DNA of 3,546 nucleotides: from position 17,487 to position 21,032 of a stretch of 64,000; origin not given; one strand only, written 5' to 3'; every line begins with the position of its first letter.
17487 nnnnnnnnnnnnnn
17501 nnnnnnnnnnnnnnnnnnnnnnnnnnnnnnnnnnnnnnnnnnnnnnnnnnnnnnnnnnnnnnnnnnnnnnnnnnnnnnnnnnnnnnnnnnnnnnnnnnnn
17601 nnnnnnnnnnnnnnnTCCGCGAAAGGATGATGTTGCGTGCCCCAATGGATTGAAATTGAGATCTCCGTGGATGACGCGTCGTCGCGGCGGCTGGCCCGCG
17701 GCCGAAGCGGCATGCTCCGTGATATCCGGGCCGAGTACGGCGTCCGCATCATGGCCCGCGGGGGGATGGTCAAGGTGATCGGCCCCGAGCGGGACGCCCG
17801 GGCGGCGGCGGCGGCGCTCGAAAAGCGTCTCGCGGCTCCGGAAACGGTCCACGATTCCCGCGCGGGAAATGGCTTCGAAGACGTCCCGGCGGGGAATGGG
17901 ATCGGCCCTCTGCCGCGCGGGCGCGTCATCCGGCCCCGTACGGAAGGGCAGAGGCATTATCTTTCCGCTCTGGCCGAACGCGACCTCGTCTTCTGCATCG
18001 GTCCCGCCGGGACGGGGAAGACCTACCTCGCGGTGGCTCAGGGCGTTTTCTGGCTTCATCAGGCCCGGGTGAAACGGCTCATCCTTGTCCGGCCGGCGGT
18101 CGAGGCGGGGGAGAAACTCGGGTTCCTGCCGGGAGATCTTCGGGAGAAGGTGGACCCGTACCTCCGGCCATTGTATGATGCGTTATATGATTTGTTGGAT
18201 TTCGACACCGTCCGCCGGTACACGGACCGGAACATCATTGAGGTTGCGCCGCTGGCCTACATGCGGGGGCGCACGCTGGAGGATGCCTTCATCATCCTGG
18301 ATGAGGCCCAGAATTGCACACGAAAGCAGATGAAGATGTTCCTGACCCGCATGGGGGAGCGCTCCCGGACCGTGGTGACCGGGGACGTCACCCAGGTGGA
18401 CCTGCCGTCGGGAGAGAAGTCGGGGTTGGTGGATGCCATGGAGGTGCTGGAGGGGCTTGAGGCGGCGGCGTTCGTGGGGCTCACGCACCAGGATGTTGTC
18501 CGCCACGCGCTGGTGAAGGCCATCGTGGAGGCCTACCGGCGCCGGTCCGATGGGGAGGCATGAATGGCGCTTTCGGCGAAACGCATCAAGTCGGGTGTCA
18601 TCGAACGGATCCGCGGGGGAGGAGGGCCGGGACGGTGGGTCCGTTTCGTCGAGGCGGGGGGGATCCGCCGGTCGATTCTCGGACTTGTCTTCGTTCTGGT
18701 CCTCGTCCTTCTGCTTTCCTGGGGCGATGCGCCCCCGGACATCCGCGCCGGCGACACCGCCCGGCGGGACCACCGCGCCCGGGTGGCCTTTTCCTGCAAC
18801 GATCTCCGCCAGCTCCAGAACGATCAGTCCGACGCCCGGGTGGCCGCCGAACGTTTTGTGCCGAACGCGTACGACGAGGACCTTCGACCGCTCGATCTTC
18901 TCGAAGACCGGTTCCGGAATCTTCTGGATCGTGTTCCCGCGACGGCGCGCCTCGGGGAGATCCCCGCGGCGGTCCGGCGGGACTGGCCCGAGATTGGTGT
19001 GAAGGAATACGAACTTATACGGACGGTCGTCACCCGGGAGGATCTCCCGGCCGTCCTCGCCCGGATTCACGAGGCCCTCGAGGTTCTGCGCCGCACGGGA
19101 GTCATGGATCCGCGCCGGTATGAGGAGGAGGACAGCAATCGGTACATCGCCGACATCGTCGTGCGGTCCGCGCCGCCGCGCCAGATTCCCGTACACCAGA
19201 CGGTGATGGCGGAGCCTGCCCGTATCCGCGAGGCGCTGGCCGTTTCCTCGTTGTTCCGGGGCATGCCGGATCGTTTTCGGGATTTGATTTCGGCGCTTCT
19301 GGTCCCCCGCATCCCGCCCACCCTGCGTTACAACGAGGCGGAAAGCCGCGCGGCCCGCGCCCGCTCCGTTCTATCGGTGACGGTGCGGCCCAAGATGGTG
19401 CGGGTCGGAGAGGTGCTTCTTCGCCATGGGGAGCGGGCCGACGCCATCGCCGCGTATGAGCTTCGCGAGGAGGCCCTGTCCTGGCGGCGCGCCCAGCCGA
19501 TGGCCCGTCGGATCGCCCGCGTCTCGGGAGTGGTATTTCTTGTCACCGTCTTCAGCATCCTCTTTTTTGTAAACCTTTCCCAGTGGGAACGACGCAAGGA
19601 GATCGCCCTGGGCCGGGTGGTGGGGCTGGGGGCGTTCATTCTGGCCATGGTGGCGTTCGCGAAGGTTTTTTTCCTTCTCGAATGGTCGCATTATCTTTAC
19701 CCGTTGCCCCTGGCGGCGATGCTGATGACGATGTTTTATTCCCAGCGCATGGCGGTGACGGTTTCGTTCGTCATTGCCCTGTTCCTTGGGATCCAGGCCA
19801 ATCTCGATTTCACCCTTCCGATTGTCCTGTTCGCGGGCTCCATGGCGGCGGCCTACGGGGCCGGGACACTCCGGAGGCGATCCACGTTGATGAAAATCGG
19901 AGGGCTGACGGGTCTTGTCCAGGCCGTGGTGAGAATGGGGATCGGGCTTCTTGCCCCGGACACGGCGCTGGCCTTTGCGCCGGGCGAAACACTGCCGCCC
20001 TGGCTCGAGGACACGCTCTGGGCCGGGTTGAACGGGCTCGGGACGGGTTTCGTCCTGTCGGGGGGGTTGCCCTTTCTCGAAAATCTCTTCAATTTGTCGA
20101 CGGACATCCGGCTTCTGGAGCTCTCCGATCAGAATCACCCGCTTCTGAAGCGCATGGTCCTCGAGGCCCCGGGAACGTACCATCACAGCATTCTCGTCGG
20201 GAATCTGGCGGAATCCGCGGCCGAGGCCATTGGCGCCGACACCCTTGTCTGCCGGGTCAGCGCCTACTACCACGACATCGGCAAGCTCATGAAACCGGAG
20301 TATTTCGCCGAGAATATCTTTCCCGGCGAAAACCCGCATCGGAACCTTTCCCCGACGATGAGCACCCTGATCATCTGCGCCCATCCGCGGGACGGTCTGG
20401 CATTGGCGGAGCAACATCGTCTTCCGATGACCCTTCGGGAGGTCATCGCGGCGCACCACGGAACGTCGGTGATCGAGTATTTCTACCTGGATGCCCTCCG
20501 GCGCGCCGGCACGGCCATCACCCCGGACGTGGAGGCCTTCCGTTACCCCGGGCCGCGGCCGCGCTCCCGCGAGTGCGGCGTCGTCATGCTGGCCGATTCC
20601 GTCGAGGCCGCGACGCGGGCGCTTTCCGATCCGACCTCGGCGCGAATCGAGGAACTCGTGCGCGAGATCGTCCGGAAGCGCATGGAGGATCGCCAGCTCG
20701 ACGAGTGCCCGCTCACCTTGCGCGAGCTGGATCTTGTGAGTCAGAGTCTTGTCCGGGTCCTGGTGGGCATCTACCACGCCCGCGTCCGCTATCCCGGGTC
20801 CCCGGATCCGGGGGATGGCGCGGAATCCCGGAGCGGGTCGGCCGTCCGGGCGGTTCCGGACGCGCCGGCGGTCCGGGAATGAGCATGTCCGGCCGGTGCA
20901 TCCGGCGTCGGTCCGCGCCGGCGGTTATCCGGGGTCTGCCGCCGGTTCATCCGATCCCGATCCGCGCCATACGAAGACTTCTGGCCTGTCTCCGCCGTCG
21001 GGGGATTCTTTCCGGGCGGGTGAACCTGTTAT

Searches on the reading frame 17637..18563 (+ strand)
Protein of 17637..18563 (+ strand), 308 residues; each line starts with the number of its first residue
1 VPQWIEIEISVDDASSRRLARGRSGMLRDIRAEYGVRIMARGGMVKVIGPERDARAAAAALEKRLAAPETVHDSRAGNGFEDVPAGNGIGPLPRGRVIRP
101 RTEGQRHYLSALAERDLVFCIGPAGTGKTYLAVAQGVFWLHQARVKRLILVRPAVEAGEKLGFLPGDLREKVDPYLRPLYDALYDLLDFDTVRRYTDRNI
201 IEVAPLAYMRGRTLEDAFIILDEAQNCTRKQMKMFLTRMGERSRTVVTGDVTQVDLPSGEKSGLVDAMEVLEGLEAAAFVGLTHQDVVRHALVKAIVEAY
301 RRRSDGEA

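Call 14: search_protein_families(library=pfam, proteins=[window:17637-18563:+], max_evalue=0.001)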
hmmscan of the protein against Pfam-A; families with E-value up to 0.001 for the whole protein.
window:17637-18563:+ (308 aa): 4 families
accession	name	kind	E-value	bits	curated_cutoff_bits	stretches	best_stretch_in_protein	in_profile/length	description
PF02562.22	PhoH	-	2.9e-93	311.5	27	1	98-300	2-204/205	PhoH-like protein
PF13604.12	AAA_30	-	1.4e-07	31.9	27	1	103-254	4-128/191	AAA domain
PF13245.12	AAA_19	-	2.5e-07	31.4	25.1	1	110-254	6-129/134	AAA domain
PF13401.12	AAA_22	-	0.00023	21.9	27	0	115-237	5-106/130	AAA domain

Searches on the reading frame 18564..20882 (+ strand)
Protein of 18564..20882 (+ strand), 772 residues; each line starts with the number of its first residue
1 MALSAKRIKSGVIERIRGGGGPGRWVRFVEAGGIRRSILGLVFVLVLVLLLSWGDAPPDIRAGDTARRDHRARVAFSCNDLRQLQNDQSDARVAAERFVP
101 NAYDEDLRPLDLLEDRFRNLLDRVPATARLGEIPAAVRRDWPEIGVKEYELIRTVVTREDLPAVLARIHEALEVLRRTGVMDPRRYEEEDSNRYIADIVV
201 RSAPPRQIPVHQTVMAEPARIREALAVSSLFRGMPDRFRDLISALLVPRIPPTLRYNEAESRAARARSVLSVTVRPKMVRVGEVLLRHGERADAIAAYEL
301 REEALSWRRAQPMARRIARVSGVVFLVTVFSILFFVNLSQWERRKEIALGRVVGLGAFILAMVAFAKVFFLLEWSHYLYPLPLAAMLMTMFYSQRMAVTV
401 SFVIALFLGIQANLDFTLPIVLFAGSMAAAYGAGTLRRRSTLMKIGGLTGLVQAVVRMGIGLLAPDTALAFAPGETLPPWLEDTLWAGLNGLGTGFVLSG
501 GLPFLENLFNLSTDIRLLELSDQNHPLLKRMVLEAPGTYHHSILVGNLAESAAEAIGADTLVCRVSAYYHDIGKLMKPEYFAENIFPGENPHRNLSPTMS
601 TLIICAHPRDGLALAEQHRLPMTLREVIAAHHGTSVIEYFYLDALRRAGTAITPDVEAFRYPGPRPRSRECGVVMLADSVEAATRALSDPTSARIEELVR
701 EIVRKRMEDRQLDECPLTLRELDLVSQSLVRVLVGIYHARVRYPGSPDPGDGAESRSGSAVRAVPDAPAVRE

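Call 14: search_protein_families(library=pfam, proteins=[window:18564-20882:+], max_evalue=0.001)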
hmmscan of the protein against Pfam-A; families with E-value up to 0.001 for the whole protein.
window:18564-20882:+ (772 aa): 3 families
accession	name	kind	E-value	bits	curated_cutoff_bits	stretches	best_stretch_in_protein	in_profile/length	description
PF07698.17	7TM-7TMR_HD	-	3e-23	83.2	29.4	1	319-513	3-190/190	7TM receptor with intracellular HD hydrolase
PF01966.28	HD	-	7.1e-15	55.7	22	1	538-682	1-115/116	HD domain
PF07697.16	7TMR-HDED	-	9.6e-10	39.3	27.6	1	62-292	2-209/224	7TM-HD extracellular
